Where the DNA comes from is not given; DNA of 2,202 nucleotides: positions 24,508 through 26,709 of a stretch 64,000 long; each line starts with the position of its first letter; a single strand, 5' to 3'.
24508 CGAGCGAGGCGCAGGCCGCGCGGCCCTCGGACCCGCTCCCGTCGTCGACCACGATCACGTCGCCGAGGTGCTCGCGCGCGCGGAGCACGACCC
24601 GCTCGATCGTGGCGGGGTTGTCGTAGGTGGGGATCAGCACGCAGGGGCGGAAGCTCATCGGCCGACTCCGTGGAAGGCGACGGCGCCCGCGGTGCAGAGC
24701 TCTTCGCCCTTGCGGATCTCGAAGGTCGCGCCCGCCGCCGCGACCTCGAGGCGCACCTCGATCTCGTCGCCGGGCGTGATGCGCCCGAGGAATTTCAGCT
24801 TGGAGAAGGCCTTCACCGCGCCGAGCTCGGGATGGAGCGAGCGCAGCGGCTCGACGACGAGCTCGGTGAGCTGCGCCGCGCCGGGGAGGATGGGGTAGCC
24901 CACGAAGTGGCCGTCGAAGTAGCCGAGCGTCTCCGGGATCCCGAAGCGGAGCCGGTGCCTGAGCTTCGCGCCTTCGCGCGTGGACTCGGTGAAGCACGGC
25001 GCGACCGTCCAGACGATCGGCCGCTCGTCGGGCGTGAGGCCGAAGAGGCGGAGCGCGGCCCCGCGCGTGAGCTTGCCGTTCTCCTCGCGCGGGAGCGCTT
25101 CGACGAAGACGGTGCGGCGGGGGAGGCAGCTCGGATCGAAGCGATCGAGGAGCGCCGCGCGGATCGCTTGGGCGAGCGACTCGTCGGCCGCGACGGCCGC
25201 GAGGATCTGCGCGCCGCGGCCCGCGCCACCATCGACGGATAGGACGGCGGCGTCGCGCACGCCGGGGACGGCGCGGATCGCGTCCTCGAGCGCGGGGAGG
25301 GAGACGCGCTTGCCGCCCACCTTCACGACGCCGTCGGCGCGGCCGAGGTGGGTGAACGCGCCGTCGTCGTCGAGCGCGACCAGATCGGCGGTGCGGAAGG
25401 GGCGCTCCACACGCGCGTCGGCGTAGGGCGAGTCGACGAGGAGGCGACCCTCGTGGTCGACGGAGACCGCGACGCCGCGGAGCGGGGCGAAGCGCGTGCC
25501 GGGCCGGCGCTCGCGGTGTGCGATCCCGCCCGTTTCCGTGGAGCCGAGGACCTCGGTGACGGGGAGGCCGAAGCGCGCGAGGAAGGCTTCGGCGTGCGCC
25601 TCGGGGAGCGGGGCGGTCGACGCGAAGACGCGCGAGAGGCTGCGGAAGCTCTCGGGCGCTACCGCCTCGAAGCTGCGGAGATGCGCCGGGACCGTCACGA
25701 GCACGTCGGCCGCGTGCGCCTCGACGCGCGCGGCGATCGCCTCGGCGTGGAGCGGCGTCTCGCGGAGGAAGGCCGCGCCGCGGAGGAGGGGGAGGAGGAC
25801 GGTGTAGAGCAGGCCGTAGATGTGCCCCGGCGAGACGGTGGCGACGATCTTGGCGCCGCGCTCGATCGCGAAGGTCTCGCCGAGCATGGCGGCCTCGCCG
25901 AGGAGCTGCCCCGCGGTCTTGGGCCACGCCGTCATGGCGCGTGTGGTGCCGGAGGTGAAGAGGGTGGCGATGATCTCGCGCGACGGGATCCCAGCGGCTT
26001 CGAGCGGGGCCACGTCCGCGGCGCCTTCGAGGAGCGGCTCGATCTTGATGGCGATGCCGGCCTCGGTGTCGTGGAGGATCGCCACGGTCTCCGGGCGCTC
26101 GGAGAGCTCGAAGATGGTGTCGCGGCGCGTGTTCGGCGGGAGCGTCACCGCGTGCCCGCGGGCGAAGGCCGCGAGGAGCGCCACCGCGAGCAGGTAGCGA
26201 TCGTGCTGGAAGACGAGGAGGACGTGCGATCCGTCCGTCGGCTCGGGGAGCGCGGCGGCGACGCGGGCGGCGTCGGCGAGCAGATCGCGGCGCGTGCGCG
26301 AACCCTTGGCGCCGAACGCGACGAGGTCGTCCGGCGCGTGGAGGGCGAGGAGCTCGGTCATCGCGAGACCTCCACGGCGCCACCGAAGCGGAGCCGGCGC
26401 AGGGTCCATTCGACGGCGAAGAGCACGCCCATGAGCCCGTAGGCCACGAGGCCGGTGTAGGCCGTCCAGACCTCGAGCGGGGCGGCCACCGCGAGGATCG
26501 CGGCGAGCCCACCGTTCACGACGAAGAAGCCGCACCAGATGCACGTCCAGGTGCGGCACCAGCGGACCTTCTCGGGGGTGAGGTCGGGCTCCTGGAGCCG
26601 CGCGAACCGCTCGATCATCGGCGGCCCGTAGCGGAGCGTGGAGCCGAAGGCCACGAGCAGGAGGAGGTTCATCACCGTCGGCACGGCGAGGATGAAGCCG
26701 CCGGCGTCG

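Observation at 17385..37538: ~20 kb aryl-polyene-type cluster with an unusual enzyme complement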

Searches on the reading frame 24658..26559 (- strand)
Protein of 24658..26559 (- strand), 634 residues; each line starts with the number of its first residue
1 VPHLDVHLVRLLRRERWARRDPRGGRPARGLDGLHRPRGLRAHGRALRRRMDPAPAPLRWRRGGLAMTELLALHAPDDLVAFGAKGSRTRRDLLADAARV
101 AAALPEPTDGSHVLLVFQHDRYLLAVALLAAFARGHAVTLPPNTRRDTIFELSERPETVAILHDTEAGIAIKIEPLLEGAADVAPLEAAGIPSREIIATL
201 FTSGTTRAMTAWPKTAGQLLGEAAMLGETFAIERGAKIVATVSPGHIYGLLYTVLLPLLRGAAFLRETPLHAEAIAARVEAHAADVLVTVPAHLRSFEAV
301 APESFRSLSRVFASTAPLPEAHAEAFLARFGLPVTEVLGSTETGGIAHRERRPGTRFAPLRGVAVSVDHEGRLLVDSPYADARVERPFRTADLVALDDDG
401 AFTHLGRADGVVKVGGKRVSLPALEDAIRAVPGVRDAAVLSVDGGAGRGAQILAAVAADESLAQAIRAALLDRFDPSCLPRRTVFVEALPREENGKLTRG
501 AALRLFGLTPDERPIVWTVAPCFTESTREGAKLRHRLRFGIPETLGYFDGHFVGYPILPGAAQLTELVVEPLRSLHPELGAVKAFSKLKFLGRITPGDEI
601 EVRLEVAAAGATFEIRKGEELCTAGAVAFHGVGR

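Call 7: search_protein_families(library=pfam, proteins=[window:24658-26559:-], max_evalue=0.01)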
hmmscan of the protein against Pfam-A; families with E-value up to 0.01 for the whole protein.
window:24658-26559:- (634 aa): 2 families
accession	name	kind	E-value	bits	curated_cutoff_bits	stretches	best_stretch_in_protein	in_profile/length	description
PF00501.34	AMP-binding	-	5.2e-20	72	29.9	1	78-366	10-354/384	AMP-binding enzyme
PF13193.12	AMP-binding_C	-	3.4e-06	28.3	24.5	1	424-496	2-76/76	AMP-binding enzyme C-terminal domain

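Call 10: search_protein_families(library=ncbifam, proteins=[window:24658-26559:-], max_evalue=0.001)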
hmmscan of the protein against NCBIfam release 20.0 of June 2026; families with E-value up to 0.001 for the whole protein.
window:24658-26559:- (634 aa): 80 families (the best 25 are shown)
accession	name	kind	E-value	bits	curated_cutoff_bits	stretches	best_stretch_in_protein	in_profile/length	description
TIGR02372.1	4_coum_CoA_lig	equivalog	6.2e-34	117.3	334.7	1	198-497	99-385/386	4-coumarate--CoA ligase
NF053567.1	HBDA_AROS1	equivalog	2.4e-23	82.3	1000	2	390-499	398-512/523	3-hydroxybenzoate--CoA ligase HbdA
NF004837.0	PRK06187.1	subfamily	7.8e-22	77.2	476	2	389-499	403-515/531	long-chain-fatty-acid--CoA ligase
TIGR01733.1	AA-adenyl-dom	subfamily_domain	2.1e-21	76.2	317.4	2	374-439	344-409/409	amino acid adenylation domain-containing protein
NF004716.0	PRK06060.1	equivalog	3.4e-20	71.8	1228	1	89-504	32-487/705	p-hydroxybenzoic acid--AMP ligase FadD22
NF005702.0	PRK07514.1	subfamily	4.1e-20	71.6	558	2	384-499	376-493/506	malonyl-CoA synthase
NF006386.0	PRK08633.1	equivalog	5.3e-20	70.8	1221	2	193-347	781-939/1147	acyl-[ACP]--phospholipid O-acyltransferase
NF004808.0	PRK06155.1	equivalog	2.6e-18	65.6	722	2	388-511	402-526/542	ATP-dependent acyl-CoA ligase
NF005858.0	PRK07787.1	subfamily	1.5e-17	63.2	575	2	387-499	352-465/471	acyl-CoA synthetase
NF005291.0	PRK06814.1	equivalog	3.8e-17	61.5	1349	2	162-346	761-947/1140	acyl-[ACP]--phospholipid O-acyltransferase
NF006167.0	PRK08308.1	equivalog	1.5e-16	60.3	513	1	186-500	93-405/414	acyl-CoA synthetase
TIGR02188.1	Ac_CoA_lig_AcsA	equivalog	5.2e-16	58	724.95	2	385-499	478-598/629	acetate--CoA ligase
NF005877.1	PRK07824.1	equivalog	1e-15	57.7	345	1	300-506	152-362/362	o-succinylbenzoate--CoA ligase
NF001208.0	PRK00174.1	subfamily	1.4e-15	56.7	657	1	385-499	494-613/649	acetate--CoA ligase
TIGR02262.1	benz_CoA_lig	subfamily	4.6e-15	55.3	375.25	1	237-499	205-502/508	benzoate-CoA ligase family protein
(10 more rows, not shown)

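Call 14: find_homologous_proteins(query=window:24658-26361:-, max_evalue=1e-10)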
Query seq(568 aa) (568 aa): 1287 proteins with E <= 1e-10 among 8000 candidates; the best 120 are listed.
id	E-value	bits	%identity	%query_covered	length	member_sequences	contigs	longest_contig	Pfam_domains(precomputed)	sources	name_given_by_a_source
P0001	0.0e+0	1222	100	100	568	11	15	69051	PF22818.3,PF00501.35,PF13193.13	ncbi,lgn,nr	ncbi:MAG: AMP-binding protein [Myxococcales bacterium]|nr:AMP-binding protein [Myxococcales bacteriu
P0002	7.8e-249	845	71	100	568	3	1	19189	PF22818.3,PF00501.35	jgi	jgi:acyl-coenzyme A synthetase/AMP-(fatty) acid ligase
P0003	8.0e-244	828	70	99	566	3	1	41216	PF22818.3,PF00501.35,PF13193.13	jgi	jgi:acyl-coenzyme A synthetase/AMP-(fatty) acid ligase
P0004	1.3e-234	798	68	99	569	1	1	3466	PF22818.3,PF00501.35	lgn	-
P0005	1.2e-195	669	59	99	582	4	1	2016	PF22818.3,PF00501.35,PF13193.13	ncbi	-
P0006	2.1e-194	665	59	99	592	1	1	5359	PF22818.3,PF00501.35,PF13193.13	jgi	jgi:acyl-coenzyme A synthetase/AMP-(fatty) acid ligase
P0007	1.8e-190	652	57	99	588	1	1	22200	PF22818.3,PF00501.35,PF13193.13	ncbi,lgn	-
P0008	7.2e-190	650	57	99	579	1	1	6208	PF22818.3,PF00501.35,PF13193.13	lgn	-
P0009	3.9e-182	625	55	99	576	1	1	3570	PF22818.3,PF00501.35,PF13193.13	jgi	jgi:acyl-coenzyme A synthetase/AMP-(fatty) acid ligase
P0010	1.5e-180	620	55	99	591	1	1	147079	PF22818.3,PF00501.35,PF13193.13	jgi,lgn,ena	-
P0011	1.6e-180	620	56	99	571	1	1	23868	PF22818.3,PF00501.35,PF13193.13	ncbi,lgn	ncbi:MAG: AMP-binding protein [Myxococcota bacterium]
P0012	2.1e-178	612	55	99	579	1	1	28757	PF22818.3,PF00501.35,PF13193.13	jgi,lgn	jgi:acyl-coenzyme A synthetase/AMP-(fatty) acid ligase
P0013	4.1e-176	605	52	99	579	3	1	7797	PF22818.3,PF00501.35,PF13193.13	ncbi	-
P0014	1.2e-174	600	54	99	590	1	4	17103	PF22818.3,PF00501.35,PF13193.13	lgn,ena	-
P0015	8.2e-174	597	54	98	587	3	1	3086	PF22818.3,PF00501.35,PF13193.13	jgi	jgi:acyl-coenzyme A synthetase/AMP-(fatty) acid ligase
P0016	8.4e-174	597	52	100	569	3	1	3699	PF22818.3,PF00501.35,PF13193.13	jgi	jgi:acyl-coenzyme A synthetase/AMP-(fatty) acid ligase/3-hydroxymyristoyl/3-hydroxydecanoyl-(acyl ca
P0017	5.8e-173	595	53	99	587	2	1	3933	PF22818.3,PF00501.35,PF13193.13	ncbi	-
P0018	1.2e-172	593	51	99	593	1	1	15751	PF22818.3,PF00501.35,PF13193.13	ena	-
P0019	2.7e-172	592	51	100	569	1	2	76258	PF22818.3,PF00501.35,PF13193.13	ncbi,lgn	-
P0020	8.4e-172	591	52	98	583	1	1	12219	PF22818.3,PF00501.35,PF13193.13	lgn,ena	-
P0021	1.4e-171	590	51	98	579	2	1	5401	PF22818.3,PF00501.35,PF13193.13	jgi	jgi:acyl-coenzyme A synthetase/AMP-(fatty) acid ligase/3-hydroxymyristoyl/3-hydroxydecanoyl-(acyl ca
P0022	3.0e-171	589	51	98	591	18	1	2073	PF22818.3,PF00501.35,PF13193.13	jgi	-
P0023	1.9e-170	586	52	99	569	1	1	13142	PF22818.3,PF00501.35,PF13193.13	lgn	-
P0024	2.0e-169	583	53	99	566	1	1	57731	PF22818.3,PF00501.35,PF13193.13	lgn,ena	-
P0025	5.0e-169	582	52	97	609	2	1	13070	PF22818.3,PF00501.35,PF13193.13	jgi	jgi:acyl-coenzyme A synthetase/AMP-(fatty) acid ligase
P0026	1.4e-168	580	54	98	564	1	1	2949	PF22818.3,PF00501.35,PF13193.13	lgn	-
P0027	5.2e-168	578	52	99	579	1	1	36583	PF22818.3,PF00501.35,PF13193.13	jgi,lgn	jgi:acyl-coenzyme A synthetase/AMP-(fatty) acid ligase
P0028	8.2e-168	578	53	99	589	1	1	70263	PF22818.3,PF00501.35,PF13193.13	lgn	-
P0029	1.8e-167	576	54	98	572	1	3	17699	PF22818.3,PF00501.35,PF13193.13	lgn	-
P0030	2.6e-167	576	50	99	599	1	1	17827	PF22818.3,PF00501.35,PF13193.13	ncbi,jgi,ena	-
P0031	6.7e-167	575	53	99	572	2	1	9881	PF22818.3,PF00501.35,PF13193.13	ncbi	-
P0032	6.9e-167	574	52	99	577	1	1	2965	PF22818.3,PF00501.35,PF13193.13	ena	-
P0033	1.7e-166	573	51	99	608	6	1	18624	PF22818.3,PF00501.35,PF13193.13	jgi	-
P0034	5.0e-166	572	51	98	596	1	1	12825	PF22818.3,PF00501.35,PF13193.13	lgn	-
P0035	5.6e-166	571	52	98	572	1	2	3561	PF22818.3,PF00501.35,PF13193.13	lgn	-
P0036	7.4e-166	571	52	99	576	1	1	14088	PF22818.3,PF00501.35,PF13193.13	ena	-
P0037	1.0e-165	571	51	98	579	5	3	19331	PF22818.3,PF00501.35,PF13193.13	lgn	-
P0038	1.8e-165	570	51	99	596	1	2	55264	PF22818.3,PF00501.35,PF13193.13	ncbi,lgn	-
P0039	2.0e-165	570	54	99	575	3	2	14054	PF22818.3,PF00501.35,PF13193.13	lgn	-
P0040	2.4e-165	569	50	98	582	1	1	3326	PF22818.3,PF00501.35,PF13193.13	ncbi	-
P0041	3.8e-165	569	54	99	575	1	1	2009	PF22818.3,PF00501.35,PF13193.13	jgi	jgi:acyl-coenzyme A synthetase/AMP-(fatty) acid ligase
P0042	3.9e-165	569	51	98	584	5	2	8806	PF22818.3,PF00501.35,PF13193.13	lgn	-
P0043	1.7e-164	567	50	99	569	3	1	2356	PF22818.3,PF00501.35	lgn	-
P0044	1.6e-163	563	50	99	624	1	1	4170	PF22818.3,PF00501.35,PF13193.13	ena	-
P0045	1.7e-163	563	51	98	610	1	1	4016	PF22818.3,PF00501.35,PF13193.13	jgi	jgi:acyl-coenzyme A synthetase/AMP-(fatty) acid ligase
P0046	4.1e-163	562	53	99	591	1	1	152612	PF22818.3,PF00501.35,PF13193.13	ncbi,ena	-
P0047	7.3e-163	561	51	97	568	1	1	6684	PF22818.3,PF00501.35,PF13193.13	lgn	-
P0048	8.7e-163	561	51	99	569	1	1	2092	PF22818.3,PF00501.35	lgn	-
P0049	1.6e-162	560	52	99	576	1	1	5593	PF22818.3,PF00501.35,PF13193.13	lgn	-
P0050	3.0e-162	559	50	99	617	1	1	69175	PF22818.3,PF00501.35,PF13193.13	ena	-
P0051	3.8e-162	559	52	99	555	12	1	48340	PF22818.3,PF00501.35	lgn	-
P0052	4.7e-162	559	51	99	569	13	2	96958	PF22818.3,PF00501.35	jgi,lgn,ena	jgi:acyl-coenzyme A synthetase/AMP-(fatty) acid ligase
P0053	5.0e-162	558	53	99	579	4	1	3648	PF22818.3,PF00501.35,PF13193.13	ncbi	-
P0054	9.8e-162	557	51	99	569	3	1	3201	PF22818.3,PF00501.35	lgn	-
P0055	1.0e-161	557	52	98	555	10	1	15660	PF22818.3,PF00501.35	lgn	-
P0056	3.4e-161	556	50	99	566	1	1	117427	PF22818.3,PF00501.35,PF13193.13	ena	-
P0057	4.3e-161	555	49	98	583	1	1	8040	PF22818.3,PF00501.35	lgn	-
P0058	4.5e-161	555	52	99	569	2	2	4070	PF22818.3,PF00501.35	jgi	jgi:acyl-CoA synthetase (AMP-forming)/AMP-acid ligase II/3-hydroxymyristoyl/3-hydroxydecanoyl-(acyl 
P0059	1.5e-160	554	50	98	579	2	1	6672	PF22818.3,PF00501.35,PF13193.13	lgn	-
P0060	2.3e-160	553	53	99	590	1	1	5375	PF22818.3,PF00501.35,PF13193.13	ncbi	-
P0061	3.0e-160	553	49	99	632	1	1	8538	PF22818.3,PF00501.35,PF13193.13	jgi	-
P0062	2.1e-159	550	47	99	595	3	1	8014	PF22818.3,PF00501.35,PF13193.13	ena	-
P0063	2.5e-159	550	48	99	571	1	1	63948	PF22818.3,PF00501.35,PF13193.13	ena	-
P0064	6.4e-159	548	51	97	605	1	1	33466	PF22818.3,PF00501.35,PF13193.13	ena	-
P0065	9.5e-159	548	53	99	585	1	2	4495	PF22818.3,PF00501.35,PF13193.13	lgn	-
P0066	1.1e-158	547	53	98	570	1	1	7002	PF22818.3,PF00501.35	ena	-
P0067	1.6e-158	547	49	99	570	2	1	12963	PF22818.3,PF00501.35,PF13193.13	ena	-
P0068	1.6e-158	547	53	99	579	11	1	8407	PF22818.3,PF00501.35,PF13193.13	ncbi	-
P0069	6.5e-158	545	52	100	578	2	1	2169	PF22818.3,PF00501.35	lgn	-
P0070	7.7e-158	545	50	99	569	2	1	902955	PF22818.3,PF00501.35,PF13193.13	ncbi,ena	-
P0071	1.2e-157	544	49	97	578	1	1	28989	PF22818.3,PF00501.35,PF13193.13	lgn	-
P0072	1.3e-157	544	50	99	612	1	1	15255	PF22818.3,PF00501.35,PF13193.13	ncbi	-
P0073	1.4e-157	544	52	98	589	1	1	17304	PF22818.3,PF00501.35,PF13193.13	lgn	-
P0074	2.5e-157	543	50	99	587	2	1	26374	PF22818.3,PF00501.35,PF13193.13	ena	-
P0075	2.8e-157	543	52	99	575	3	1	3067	PF22818.3,PF00501.35,PF13193.13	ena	-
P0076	3.5e-157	542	51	99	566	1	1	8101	PF22818.3,PF00501.35,PF13193.13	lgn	-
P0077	3.6e-157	542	47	99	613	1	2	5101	PF22818.3,PF00501.35,PF13193.13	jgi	jgi:acyl-coenzyme A synthetase/AMP-(fatty) acid ligase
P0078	4.3e-157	542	51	100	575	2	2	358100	PF22818.3,PF00501.35,PF13193.13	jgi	-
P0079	2.5e-156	540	50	98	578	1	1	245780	PF22818.3,PF00501.35,PF13193.13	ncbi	ncbi:MAG: class I adenylate-forming enzyme family protein [Myxococcota bacterium]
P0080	2.9e-156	539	50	96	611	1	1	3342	PF22818.3,PF00501.35,PF13193.13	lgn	-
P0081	3.2e-156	539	53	98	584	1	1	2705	PF22818.3,PF00501.35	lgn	-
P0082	3.3e-156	539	52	99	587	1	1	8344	PF22818.3,PF00501.35,PF13193.13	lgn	-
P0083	1.4e-155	537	50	99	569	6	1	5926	PF22818.3,PF00501.35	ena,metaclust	metaclust:\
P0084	2.0e-155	537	51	99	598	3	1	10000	PF22818.3,PF00501.35,PF13193.13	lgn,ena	-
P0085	2.3e-155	536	50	99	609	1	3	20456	PF22818.3,PF00501.35,PF13193.13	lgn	-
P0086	2.8e-155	536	48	99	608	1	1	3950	PF22818.3,PF00501.35,PF13193.13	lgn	-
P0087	6.0e-155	535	49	98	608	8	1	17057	PF22818.3,PF00501.35,PF13193.13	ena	-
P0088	2.1e-154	533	49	99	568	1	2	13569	PF22818.3,PF00501.35,PF13193.13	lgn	-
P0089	9.5e-154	531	50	99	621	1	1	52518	PF22818.3,PF00501.35,PF13193.13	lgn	-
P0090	1.1e-153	531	50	99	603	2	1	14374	PF22818.3,PF00501.35,PF13193.13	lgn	-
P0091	3.0e-153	529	52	99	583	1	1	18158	PF22818.3,PF00501.35,PF13193.13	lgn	-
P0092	3.2e-153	529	51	98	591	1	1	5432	PF22818.3,PF00501.35,PF13193.13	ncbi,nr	ncbi:AMP-binding protein [Myxococcota bacterium]|nr:AMP-binding protein [Myxococcota bacterium]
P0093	3.4e-153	529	48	99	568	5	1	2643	PF22818.3,PF00501.35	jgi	jgi:acyl-coenzyme A synthetase/AMP-(fatty) acid ligase/3-hydroxymyristoyl/3-hydroxydecanoyl-(acyl ca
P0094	4.6e-153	529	50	99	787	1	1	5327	PF22818.3,PF00501.35,PF13193.13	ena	-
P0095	5.9e-153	528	49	99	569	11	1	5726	PF22818.3,PF00501.35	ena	-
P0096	6.4e-153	528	50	99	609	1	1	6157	PF22818.3,PF00501.35,PF13193.13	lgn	-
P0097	7.3e-153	528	50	99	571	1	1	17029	PF22818.3,PF00501.35,PF13193.13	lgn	-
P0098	1.1e-152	528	48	99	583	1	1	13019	PF22818.3,PF07977.20,PF00501.35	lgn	-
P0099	1.5e-152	527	49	99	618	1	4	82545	PF22818.3,PF00501.35,PF13193.13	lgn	-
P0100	2.7e-152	526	52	99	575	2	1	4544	PF22818.3,PF00501.35,PF13193.13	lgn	-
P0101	4.4e-152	526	49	98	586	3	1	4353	PF22818.3,PF00501.35,PF13193.13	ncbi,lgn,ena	-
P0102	3.6e-151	523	51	99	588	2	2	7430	PF22818.3,PF00501.35,PF13193.13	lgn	-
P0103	2.0e-150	520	51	98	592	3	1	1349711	PF22818.3,PF00501.35,PF13193.13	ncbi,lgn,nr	ncbi:MAG: AMP-binding protein [Deltaproteobacteria bacterium]|nr:AMP-binding protein [Deltaproteobac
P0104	1.3e-149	518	50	99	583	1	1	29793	PF22818.3,PF00501.35,PF13193.13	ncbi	-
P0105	3.4e-149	516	48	97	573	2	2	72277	PF22818.3,PF00501.35,PF13193.13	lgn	-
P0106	7.4e-149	515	48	99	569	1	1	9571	PF22818.3,PF00501.35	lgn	-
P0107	9.5e-149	515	51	99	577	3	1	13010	PF22818.3,PF00501.35,PF13193.13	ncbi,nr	ncbi:MAG: AMP-binding protein [Myxococcales bacterium]|nr:AMP-binding protein [Myxococcales bacteriu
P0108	1.7e-147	510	50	99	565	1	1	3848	PF22818.3,PF00501.35,PF13193.13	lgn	-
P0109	2.0e-147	510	48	99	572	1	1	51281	PF22818.3,PF00501.35,PF13193.13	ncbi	-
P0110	5.9e-147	509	47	99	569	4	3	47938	PF22818.3,PF00501.35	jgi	jgi:acyl-CoA synthetase (AMP-forming)/AMP-acid ligase II/3-hydroxymyristoyl/3-hydroxydecanoyl-(acyl 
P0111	3.9e-146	506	50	99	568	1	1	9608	PF22818.3,PF00501.35,PF13193.13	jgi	jgi:acyl-coenzyme A synthetase/AMP-(fatty) acid ligase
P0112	1.1e-145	504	48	100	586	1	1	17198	PF22818.3,PF00501.35,PF13193.13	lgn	-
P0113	1.2e-145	504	47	99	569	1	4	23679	PF22818.3,PF00501.35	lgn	-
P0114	2.1e-145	504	49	97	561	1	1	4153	PF22818.3,PF00501.35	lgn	-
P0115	1.5e-144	501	48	98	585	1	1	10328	PF22818.3,PF07977.20,PF00501.35,PF13193.13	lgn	-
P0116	7.5e-144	498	48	99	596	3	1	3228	PF22818.3,PF00501.35,PF13193.13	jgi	jgi:acyl-CoA synthetase (AMP-forming)/AMP-acid ligase II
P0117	1.3e-143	498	48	99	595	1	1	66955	PF22818.3,PF00501.35,PF13193.13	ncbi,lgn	ncbi:MAG: AMP-binding protein [Myxococcota bacterium]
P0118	3.9e-143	496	48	98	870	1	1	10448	PF22818.3,PF00501.35,PF13193.13,PF00535.33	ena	-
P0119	5.1e-143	496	49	99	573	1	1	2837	PF22818.3,PF00501.35,PF13193.13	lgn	-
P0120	5.7e-142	492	50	98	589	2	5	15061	PF22818.3,PF00501.35,PF13193.13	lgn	-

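Call 15: find_encoding_contigs(protein=P0103, flank=10000, max_places=2)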
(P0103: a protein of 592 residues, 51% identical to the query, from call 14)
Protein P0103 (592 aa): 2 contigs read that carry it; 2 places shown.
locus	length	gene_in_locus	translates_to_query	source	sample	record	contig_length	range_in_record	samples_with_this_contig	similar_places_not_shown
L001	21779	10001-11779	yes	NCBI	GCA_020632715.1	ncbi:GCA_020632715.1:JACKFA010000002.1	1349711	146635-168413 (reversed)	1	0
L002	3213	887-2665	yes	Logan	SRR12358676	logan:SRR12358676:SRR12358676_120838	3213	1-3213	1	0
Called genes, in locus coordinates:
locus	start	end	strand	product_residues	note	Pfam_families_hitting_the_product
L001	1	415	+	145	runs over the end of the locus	PF22817:ApeP-like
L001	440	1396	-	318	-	PF03781:FGE-sulfatase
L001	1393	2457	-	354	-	-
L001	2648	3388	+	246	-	PF06966:DUF1295, PF02544:Steroid_dh (weak), PF04191:PEMT (weak)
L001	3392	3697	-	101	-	-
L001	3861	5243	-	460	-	-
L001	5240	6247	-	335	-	PF08100:Dimerisation, PF00891:Methyltransf_2, PF13489:Methyltransf_23, PF08242:Methyltransf_12 (weak), PF13649:Methyltransf_25 (weak)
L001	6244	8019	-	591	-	PF01266:DAO (faint), PF01494:FAD_binding_3, PF05834:Lycopene_cycl (faint), PF04820:Trp_halogenase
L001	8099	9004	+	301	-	PF01553:Acyltransferase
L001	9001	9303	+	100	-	PF00550:PP-binding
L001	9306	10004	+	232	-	-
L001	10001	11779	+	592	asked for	PF00501:AMP-binding, PF13193:AMP-binding_C, PF22818:ApeI-like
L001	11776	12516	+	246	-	PF00535:Glycos_transf_2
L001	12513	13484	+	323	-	PF03279:Lip_A_acyltrans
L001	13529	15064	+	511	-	PF00221:Lyase_aromatic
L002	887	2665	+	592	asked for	PF00501:AMP-binding, PF13193:AMP-binding_C, PF22818:ApeI-like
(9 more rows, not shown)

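Call 16: find_encoding_contigs(protein=P0070, flank=10000, max_places=2)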
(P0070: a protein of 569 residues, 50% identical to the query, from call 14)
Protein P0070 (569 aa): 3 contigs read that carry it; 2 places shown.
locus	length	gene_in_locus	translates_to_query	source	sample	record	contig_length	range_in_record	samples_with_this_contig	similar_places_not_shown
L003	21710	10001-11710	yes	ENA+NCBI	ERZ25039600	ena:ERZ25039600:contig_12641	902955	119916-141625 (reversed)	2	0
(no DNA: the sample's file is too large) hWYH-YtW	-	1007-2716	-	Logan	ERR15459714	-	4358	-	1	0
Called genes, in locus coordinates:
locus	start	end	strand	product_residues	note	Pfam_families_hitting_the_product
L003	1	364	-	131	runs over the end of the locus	PF01243:PNPOx_N, PF12900:Pyridox_ox_2 (weak)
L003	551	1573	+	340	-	-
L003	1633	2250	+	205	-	PF01209:Ubie_methyltran, PF13489:Methyltransf_23, PF13847:Methyltransf_31, PF08241:Methyltransf_11, PF08242:Methyltransf_12, PF13649:Methyltransf_25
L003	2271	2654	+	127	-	-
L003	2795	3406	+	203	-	-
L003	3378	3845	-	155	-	PF08241:Methyltransf_11 (weak), PF13649:Methyltransf_25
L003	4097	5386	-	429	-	PF06028:DUF915 (faint), PF12697:Abhydrolase_6 (weak), PF07819:PGAP1 (weak)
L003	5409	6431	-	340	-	PF08100:Dimerisation, PF25213:HVO_A0261_N, PF00891:Methyltransf_2, PF08242:Methyltransf_12 (weak), PF13649:Methyltransf_25 (faint)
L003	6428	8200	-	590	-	PF01266:DAO (faint), PF01494:FAD_binding_3 (weak), PF05834:Lycopene_cycl (faint), PF04820:Trp_halogenase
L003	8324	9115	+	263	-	PF01553:Acyltransferase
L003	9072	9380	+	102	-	PF00550:PP-binding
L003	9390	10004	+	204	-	-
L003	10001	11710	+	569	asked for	PF00501:AMP-binding, PF13193:AMP-binding_C (weak), PF22818:ApeI-like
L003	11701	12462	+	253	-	PF00535:Glycos_transf_2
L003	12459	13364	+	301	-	PF03279:Lip_A_acyltrans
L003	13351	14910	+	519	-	PF00221:Lyase_aromatic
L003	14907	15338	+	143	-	PF13279:4HBT_2, PF03061:4HBT (faint)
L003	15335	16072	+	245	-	PF00106:adh_short, PF08659:KR, PF13561:adh_short_C2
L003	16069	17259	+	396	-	PF00890:FAD_binding_2 (weak), PF01266:DAO (weak), PF01494:FAD_binding_3, PF04820:Trp_halogenase, PF07992:Pyr_redox_2 (faint), PF13450:NAD_binding_8 (weak), PF04820:Trp_halogenase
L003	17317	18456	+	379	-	PF00109:ketoacyl-synt, PF02801:Ketoacyl-synt_C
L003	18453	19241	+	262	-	PF13723:Ketoacyl-synt_2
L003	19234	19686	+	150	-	PF22817:ApeP-like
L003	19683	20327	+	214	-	PF19574:LolA_3, PF03548:LolA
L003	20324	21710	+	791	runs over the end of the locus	PF03176:MMPL (weak)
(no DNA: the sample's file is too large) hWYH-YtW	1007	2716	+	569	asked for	PF00501:AMP-binding, PF13193:AMP-binding_C (weak), PF22818:ApeI-like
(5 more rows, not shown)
